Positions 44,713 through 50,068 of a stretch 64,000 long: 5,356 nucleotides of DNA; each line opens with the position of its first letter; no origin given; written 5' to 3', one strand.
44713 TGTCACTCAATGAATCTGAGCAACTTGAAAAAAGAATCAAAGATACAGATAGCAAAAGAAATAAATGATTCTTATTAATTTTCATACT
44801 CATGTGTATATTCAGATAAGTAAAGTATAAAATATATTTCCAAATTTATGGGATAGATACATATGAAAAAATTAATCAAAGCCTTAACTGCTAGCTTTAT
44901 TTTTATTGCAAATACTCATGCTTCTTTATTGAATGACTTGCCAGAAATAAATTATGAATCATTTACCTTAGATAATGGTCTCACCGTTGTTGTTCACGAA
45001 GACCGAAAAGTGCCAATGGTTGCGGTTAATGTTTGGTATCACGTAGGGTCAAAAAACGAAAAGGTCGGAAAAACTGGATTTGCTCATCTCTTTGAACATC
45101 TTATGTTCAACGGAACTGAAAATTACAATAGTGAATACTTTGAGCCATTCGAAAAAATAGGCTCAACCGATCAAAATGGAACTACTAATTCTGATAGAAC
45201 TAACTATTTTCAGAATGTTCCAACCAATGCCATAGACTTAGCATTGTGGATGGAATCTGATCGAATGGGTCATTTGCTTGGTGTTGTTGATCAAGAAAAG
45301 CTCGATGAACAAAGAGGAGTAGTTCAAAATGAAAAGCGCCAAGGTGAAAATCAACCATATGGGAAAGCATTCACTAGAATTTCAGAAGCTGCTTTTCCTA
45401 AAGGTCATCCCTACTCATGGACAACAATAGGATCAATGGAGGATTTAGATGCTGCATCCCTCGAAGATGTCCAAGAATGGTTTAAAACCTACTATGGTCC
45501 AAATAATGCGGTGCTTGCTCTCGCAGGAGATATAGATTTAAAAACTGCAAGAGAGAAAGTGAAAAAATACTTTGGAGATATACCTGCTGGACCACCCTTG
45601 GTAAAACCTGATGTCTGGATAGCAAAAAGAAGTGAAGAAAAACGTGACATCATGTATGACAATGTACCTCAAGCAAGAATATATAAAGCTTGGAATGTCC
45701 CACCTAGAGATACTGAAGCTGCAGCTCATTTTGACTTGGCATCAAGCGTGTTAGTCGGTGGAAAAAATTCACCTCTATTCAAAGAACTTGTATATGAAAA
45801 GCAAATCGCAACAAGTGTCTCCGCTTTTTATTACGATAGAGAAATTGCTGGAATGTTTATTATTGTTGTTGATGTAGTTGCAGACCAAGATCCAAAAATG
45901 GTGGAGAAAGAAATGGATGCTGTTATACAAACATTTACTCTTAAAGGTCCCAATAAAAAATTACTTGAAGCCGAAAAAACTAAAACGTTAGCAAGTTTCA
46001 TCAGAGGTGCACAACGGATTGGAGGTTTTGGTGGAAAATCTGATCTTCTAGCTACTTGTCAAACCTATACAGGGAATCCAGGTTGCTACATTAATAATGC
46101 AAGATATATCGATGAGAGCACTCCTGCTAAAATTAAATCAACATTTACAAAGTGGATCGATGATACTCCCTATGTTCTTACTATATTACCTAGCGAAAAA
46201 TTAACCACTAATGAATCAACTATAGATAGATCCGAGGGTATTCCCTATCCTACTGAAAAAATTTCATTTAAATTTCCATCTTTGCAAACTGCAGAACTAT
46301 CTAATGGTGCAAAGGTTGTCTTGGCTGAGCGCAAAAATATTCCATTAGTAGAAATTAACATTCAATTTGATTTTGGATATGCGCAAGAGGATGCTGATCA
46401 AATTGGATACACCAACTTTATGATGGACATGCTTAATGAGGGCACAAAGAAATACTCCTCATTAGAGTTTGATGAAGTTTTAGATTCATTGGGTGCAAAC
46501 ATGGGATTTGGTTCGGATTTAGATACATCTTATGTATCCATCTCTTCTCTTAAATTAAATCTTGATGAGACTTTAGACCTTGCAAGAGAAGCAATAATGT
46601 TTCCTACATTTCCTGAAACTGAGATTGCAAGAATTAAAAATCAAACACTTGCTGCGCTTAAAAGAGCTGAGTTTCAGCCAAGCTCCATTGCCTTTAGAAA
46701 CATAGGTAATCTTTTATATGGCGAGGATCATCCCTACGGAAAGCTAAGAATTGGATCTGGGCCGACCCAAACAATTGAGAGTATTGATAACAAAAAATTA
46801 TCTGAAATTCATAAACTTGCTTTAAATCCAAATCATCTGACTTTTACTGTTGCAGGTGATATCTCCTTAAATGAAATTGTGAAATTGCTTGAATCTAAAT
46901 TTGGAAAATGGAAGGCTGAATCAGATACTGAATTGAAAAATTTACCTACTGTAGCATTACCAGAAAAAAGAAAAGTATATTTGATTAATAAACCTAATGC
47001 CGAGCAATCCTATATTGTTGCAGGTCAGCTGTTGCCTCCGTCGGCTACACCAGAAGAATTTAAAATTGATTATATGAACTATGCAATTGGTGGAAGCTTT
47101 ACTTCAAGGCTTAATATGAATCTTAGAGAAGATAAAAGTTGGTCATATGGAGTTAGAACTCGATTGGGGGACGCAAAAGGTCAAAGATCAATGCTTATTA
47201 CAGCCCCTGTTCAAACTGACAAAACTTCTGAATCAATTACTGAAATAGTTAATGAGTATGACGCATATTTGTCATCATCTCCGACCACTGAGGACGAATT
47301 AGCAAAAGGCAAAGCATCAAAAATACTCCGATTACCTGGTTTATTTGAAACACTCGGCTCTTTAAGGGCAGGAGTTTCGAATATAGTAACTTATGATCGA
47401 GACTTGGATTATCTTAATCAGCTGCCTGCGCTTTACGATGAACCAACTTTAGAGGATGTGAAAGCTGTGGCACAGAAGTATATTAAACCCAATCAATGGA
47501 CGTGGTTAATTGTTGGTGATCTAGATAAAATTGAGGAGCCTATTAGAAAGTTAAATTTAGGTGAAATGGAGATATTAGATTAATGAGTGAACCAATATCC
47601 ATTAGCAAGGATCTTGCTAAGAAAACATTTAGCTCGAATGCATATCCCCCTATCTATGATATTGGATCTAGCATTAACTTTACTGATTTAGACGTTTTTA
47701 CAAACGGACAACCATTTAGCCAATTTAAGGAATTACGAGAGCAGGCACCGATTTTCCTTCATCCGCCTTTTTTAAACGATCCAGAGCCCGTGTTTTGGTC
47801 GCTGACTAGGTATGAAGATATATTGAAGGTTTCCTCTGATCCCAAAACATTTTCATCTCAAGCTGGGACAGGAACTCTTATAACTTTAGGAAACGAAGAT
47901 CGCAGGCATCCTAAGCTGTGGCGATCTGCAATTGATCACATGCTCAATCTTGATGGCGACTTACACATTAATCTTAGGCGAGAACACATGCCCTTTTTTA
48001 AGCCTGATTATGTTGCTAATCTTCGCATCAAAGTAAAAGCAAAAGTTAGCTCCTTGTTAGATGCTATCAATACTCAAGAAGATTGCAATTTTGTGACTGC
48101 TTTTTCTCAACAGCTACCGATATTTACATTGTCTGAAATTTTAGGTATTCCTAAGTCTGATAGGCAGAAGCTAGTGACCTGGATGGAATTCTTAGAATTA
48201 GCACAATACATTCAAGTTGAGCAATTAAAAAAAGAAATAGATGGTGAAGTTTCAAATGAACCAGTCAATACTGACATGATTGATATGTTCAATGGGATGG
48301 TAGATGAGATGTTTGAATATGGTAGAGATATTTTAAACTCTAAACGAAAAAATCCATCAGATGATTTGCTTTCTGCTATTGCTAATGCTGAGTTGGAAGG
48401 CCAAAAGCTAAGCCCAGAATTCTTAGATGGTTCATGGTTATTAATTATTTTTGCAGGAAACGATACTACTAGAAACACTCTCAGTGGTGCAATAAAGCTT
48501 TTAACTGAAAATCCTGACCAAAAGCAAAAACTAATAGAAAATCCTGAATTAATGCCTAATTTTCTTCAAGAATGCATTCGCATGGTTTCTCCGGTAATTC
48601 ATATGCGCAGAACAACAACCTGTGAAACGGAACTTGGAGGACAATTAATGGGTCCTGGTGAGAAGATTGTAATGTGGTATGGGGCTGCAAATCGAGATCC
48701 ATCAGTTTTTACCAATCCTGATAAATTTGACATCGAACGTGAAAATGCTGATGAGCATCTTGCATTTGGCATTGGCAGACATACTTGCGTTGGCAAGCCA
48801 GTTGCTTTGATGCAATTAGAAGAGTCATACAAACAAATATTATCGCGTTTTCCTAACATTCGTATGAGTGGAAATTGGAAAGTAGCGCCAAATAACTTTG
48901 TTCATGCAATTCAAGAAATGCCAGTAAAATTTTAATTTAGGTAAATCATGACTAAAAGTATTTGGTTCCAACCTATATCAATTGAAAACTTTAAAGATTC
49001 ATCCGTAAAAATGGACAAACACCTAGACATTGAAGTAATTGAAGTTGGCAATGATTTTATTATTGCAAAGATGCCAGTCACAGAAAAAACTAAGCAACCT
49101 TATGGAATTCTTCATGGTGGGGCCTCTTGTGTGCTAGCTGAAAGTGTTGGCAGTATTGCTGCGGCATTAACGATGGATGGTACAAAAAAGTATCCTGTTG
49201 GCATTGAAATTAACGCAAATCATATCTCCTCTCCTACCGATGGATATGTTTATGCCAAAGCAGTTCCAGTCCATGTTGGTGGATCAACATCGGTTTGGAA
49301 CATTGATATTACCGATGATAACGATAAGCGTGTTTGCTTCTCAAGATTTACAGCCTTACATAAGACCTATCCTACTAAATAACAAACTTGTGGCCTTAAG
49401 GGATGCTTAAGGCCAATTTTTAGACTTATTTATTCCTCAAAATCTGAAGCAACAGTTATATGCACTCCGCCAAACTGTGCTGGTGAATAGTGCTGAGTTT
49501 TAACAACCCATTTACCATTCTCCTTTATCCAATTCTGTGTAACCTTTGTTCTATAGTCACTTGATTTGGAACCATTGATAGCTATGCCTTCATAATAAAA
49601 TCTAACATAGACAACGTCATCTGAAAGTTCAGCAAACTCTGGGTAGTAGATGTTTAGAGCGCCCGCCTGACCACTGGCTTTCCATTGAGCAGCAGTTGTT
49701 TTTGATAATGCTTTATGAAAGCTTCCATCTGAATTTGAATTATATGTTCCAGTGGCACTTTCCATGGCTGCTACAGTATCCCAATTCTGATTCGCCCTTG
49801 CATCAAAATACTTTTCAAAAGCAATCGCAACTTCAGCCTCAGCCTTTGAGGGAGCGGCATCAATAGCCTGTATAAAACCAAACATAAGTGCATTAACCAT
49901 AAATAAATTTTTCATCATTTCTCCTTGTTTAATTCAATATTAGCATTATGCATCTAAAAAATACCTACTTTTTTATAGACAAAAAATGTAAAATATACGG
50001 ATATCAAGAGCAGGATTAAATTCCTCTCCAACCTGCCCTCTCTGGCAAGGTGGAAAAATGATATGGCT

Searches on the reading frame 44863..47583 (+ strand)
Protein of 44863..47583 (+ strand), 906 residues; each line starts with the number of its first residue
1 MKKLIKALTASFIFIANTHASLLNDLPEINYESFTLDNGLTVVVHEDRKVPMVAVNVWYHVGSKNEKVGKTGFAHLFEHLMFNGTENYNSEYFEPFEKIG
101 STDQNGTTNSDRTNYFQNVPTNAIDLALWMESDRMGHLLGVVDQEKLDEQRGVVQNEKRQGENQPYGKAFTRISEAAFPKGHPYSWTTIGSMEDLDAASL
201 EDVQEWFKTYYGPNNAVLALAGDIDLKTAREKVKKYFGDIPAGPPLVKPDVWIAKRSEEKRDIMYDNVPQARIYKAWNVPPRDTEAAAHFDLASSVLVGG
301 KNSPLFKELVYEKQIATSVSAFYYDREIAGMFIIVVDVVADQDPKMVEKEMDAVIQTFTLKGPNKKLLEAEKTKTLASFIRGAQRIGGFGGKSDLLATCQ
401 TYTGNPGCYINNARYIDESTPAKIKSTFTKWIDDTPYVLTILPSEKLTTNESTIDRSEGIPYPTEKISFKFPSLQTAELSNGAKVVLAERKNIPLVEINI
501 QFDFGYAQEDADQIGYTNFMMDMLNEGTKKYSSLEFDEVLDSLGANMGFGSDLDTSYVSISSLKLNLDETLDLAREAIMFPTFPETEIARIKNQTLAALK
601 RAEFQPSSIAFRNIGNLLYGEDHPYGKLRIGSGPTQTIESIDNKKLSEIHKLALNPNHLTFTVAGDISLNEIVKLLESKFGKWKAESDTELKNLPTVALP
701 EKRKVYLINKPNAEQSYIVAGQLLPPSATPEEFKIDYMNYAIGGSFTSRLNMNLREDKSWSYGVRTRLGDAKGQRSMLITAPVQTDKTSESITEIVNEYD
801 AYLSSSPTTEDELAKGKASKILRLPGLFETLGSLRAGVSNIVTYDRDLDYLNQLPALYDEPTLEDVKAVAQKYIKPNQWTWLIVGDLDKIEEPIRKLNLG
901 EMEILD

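Call 42: search_protein_families(library=pfam, proteins=[window:44863-47583:+], max_evalue=0.001)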
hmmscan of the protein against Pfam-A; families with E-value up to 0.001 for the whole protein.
window:44863-47583:+ (906 aa): 2 families
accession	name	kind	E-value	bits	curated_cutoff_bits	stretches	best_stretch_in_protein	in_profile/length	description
PF05193.26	Peptidase_M16_C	-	2.3e-65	220.3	23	2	199-373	3-179/181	Peptidase M16 inactive domain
PF00675.25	Peptidase_M16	-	4.3e-33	114.8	22.3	2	42-179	2-137/149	Insulinase (Peptidase family M16)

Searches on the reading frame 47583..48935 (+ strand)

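Call 42: search_protein_families(library=pfam, proteins=[window:47583-48935:+], max_evalue=0.001)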
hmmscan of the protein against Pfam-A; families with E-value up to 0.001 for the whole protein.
window:47583-48935:+ (450 aa): 1 family
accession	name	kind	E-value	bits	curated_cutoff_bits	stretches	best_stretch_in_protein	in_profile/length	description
PF00067.27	p450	-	3.2e-28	99.2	22.8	1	232-423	212-432/462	Cytochrome P450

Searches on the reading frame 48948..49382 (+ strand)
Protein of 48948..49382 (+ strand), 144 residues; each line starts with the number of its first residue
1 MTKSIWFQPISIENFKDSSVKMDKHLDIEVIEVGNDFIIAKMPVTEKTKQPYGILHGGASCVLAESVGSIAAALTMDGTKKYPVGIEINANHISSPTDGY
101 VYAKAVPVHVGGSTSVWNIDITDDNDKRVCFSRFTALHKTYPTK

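Call 42: search_protein_families(library=pfam, proteins=[window:48948-49382:+], max_evalue=0.001)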
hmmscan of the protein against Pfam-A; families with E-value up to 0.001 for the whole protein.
window:48948-49382:+ (144 aa): 1 family
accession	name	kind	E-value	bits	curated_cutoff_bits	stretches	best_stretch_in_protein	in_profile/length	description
PF03061.28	4HBT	-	2.3e-14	53.9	20.6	1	52-130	1-79/79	Thioesterase superfamily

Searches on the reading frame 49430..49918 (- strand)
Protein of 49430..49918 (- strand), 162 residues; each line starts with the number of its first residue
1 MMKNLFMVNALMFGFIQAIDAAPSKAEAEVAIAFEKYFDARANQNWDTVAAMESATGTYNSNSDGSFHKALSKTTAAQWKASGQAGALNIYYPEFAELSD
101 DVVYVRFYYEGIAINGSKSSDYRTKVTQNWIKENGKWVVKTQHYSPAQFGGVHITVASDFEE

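Call 42: search_protein_families(library=pfam, proteins=[window:49430-49918:-], max_evalue=0.001)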
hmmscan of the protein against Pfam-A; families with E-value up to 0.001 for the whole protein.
window:49430-49918:- (162 aa): 2 families
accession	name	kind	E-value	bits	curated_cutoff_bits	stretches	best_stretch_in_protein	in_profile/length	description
PF08332.16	CaMKII_AD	-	0.00047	20.8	22.1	1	27-147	2-127/128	Calcium/calmodulin dependent protein kinase II association domain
PF14534.12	DUF4440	-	0.0005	20.9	25.2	1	34-139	5-107/107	Domain of unknown function (DUF4440)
